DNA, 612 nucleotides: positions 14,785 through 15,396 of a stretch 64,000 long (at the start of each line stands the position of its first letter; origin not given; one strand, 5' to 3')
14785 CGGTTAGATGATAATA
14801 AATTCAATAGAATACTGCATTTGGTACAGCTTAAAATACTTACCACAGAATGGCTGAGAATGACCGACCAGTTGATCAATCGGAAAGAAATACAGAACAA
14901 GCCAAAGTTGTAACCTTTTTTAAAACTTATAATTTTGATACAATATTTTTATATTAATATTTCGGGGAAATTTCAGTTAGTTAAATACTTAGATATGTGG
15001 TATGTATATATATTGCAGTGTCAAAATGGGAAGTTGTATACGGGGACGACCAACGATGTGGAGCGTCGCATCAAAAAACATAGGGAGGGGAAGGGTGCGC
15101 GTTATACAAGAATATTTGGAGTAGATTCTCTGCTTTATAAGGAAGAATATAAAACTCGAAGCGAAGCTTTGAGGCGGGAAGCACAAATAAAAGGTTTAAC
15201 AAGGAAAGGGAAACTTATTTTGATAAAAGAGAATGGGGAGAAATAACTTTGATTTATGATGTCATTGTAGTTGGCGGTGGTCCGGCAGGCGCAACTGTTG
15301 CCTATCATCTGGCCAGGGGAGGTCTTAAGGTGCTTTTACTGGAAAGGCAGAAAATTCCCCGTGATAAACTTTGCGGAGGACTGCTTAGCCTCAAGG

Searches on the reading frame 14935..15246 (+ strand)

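Call 20: search_protein_families(library=pfam, proteins=[window:14935-15246:+], max_evalue=0.00001)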
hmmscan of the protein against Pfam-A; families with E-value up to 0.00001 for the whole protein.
window:14935-15246:+ (103 aa): 1 family
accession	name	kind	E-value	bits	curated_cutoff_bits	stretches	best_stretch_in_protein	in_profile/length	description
PF01541.30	GIY-YIG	-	4.5e-21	75.4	22.6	1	21-91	1-74/78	GIY-YIG catalytic domain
